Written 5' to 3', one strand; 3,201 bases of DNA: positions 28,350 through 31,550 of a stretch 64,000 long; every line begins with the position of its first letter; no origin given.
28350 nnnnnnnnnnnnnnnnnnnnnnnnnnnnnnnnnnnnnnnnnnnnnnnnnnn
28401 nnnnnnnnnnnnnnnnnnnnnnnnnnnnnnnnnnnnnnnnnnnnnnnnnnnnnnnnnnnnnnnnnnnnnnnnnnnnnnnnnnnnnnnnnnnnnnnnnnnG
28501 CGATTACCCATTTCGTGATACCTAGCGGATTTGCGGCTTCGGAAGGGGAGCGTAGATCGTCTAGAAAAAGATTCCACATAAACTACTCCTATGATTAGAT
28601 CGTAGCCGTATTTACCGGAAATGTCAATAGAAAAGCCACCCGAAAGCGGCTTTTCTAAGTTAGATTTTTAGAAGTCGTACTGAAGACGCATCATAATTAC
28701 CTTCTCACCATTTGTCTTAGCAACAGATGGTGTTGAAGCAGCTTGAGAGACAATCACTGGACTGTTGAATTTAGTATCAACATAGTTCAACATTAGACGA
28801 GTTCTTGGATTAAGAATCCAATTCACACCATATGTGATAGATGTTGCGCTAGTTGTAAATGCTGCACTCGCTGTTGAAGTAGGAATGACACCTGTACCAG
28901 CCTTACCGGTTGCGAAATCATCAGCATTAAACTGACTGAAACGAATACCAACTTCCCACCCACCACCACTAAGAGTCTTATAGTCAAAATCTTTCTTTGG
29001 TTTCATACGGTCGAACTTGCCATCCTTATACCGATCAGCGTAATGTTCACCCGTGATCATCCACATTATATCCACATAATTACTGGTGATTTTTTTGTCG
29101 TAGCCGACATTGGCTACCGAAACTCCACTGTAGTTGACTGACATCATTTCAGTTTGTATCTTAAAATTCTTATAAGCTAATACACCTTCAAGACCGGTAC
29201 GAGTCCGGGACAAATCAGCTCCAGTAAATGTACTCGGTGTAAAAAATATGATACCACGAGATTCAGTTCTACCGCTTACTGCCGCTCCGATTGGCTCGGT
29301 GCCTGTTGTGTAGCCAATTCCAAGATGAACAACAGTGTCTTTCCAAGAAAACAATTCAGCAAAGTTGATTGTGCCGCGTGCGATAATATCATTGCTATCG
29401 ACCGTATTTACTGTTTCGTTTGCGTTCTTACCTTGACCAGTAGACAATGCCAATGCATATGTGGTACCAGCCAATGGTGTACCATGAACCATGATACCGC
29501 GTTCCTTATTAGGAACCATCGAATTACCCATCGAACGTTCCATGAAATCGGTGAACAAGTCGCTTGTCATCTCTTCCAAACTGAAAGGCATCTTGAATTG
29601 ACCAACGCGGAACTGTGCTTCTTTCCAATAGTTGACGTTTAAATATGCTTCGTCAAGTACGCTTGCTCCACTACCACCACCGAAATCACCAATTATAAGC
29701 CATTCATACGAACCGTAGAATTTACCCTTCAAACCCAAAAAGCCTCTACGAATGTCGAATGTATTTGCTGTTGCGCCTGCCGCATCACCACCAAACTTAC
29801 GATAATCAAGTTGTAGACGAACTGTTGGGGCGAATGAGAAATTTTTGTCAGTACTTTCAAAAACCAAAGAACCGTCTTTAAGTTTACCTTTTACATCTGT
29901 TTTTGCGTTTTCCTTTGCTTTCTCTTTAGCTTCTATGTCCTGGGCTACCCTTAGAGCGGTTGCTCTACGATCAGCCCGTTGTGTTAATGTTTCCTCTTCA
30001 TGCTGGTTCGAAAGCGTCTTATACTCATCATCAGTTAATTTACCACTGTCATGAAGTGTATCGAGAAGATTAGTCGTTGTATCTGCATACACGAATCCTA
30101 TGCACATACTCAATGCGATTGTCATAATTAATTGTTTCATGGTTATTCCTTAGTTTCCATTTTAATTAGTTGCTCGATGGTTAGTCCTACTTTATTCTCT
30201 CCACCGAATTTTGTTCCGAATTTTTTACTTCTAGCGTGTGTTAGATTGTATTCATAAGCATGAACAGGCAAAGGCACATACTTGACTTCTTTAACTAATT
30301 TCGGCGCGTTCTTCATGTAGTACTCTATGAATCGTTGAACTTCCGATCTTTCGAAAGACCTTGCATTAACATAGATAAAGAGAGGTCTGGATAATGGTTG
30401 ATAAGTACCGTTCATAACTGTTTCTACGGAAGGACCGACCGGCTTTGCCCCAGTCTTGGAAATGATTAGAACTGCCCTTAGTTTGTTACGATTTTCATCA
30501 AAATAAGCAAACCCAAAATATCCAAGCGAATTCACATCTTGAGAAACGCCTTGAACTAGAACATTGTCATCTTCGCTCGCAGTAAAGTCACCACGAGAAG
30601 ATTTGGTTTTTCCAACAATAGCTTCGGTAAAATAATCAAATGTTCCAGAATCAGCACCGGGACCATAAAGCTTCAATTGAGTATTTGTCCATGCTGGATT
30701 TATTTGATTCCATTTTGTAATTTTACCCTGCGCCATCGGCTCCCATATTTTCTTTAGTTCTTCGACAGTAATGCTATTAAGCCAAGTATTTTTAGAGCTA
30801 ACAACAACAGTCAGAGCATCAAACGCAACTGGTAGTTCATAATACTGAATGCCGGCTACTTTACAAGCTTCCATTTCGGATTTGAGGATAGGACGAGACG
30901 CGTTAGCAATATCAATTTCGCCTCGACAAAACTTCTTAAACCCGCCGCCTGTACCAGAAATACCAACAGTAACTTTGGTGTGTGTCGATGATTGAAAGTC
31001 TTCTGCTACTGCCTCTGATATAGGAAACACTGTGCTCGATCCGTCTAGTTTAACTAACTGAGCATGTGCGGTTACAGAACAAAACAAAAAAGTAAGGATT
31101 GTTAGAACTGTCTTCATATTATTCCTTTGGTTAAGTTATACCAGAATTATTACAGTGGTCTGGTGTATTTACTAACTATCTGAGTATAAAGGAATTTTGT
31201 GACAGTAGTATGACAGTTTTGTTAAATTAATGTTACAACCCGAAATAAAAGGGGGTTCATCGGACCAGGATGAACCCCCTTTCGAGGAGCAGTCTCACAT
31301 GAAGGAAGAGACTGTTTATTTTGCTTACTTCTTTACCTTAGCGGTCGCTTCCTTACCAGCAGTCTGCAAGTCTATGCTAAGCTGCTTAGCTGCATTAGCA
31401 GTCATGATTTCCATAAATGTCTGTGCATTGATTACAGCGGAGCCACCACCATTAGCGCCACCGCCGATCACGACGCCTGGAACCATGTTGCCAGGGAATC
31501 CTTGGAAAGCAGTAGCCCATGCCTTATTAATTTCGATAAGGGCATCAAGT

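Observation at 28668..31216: Phosphate-acquisition operon (PstS plus OprO/P-like porin) under a host-type Pho box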

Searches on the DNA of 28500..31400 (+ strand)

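Call 4: search_dna_similar(query=window:28500-31400:+, collection=phages, mode=distant)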
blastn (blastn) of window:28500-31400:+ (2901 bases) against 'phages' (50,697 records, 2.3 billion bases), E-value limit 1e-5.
No match.
